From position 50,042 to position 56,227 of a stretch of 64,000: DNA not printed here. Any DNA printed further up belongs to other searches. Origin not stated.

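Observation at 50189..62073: Two adjacent paralogous ~2000-aa tape-measure-like genes with different enzymatic payloads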

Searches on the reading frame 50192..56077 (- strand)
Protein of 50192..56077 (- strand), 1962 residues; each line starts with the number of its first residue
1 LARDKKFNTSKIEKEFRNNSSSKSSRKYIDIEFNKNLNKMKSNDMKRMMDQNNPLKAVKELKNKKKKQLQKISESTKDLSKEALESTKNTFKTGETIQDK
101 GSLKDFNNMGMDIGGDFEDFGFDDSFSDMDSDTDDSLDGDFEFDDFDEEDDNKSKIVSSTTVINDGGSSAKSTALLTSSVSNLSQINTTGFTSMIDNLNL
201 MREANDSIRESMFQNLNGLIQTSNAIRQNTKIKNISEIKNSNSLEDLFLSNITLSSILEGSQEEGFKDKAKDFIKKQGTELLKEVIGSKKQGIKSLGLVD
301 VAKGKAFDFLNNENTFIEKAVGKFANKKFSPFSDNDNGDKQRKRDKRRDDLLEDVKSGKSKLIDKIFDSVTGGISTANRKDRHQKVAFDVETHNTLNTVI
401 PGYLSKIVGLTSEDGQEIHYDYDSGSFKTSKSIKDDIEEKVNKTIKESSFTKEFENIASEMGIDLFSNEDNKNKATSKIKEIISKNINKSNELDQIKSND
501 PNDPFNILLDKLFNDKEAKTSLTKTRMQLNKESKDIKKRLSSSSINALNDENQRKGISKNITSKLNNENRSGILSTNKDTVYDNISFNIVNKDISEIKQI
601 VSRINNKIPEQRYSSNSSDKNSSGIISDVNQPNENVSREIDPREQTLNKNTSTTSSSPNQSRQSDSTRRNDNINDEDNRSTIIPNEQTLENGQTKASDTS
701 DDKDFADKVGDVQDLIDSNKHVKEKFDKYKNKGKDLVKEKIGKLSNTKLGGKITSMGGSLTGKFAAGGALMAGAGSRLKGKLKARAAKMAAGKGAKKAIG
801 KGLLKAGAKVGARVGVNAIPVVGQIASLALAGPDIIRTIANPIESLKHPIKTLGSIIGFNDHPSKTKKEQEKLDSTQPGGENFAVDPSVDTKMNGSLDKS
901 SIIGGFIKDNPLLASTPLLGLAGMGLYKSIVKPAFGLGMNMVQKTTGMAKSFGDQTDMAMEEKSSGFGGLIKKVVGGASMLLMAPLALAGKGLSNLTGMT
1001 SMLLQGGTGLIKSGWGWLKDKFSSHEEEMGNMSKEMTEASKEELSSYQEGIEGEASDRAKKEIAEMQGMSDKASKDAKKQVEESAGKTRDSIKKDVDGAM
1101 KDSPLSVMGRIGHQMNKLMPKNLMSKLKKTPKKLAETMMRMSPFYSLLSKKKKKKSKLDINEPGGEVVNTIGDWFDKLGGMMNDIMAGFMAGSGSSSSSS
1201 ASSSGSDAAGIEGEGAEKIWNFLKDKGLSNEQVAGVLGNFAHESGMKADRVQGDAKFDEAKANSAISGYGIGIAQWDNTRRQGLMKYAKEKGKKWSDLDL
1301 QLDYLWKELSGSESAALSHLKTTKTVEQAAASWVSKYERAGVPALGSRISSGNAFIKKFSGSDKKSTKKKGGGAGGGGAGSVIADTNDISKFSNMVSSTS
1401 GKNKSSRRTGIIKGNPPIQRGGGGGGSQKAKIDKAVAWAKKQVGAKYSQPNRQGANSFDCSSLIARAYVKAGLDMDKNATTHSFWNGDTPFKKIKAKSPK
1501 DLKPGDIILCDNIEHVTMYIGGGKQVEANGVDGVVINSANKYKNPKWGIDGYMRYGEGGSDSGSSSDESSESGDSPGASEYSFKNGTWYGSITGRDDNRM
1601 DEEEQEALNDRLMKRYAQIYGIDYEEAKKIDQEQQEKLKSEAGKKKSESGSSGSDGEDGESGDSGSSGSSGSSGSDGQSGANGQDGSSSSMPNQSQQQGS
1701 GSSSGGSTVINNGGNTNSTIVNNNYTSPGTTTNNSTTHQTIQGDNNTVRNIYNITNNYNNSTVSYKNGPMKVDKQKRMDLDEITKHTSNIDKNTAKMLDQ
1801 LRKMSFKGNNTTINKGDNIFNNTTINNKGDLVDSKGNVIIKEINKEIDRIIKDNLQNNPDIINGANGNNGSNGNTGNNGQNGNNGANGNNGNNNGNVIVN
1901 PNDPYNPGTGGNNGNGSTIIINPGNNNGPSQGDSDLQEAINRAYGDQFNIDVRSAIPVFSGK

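Call 6: search_protein_families(library=pfam, proteins=[window:50192-56077:-], max_evalue=0.1)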
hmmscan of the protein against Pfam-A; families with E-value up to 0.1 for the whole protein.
window:50192-56077:- (1962 aa): 4 families
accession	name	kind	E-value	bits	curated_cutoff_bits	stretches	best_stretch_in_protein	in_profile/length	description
PF18013.6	Phage_lysozyme2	-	7.2e-36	123.9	28.2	1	1216-1359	3-140/140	Phage tail lysozyme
PF00877.26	NLPC_P60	-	5.2e-11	42.9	23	1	1455-1541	11-93/105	NlpC/P60 family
PF01391.23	Collagen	-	5.8e-07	29.6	27.2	1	1649-1687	15-53/60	Collagen triple helix repeat (20 copies)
PF05708.18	Peptidase_C92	-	0.0088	16.5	27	1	1427-1486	76-136/166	Permuted papain-like amidase enzyme, YaeF/YiiX, C92 family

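Call 7: search_protein_families(library=phrogs, proteins=[window:50192-56077:-], max_evalue=0.01)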
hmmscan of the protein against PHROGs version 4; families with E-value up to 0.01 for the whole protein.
window:50192-56077:- (1962 aa): 8 families
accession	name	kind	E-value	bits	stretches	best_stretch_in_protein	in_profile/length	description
phrog_8949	-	unknown function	9.6e-29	102.2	1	1196-1401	316-501/557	-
phrog_20388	-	lysis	2e-15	57.8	1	1215-1365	8-176/527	endolysin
phrog_19487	-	tail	6.8e-12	45.5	1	1190-1350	803-950/1147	tail length tape measure protein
phrog_512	-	unknown function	0.00042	21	1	1231-1310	75-151/199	-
phrog_1806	-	tail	0.00062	20.1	1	1640-1689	185-233/276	collagen like minor tail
phrog_18350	-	tail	0.0013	19.4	0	1638-1701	97-162/253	tail fiber protein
phrog_14726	-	tail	0.0025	17.6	0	1862-1897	184-219/537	tail fiber protein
phrog_38766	-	head and packaging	0.003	17.1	1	1646-1718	81-161/478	virion structural protein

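Call 52: search_protein_families(library=ncbifam, proteins=[window:50192-56077:-], max_evalue=0.1)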
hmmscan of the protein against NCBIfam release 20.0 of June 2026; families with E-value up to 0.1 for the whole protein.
window:50192-56077:- (1962 aa): 4 families
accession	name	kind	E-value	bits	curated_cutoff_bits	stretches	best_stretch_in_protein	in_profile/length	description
NF038345.1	wall_hydro_RipC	exception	1.3e-08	34.6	425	1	1428-1529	247-340/362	peptidoglycan hydrolase RipC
NF033743.1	NlpC_inact_RipD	exception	0.00016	21.2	215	1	1416-1530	49-159/181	NlpC/P60 family peptidoglycan-binding protein RipD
NF038313.3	HisXaaSer_A4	exception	0.00026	21.8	55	1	1625-1687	29-92/93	His-Xaa-Ser repeat protein HxsA4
NF008096.1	PRK10838.1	equivalog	0.02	14.7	186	1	1456-1541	91-172/189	bifunctional murein DD-endopeptidase/murein LD-carboxypeptidase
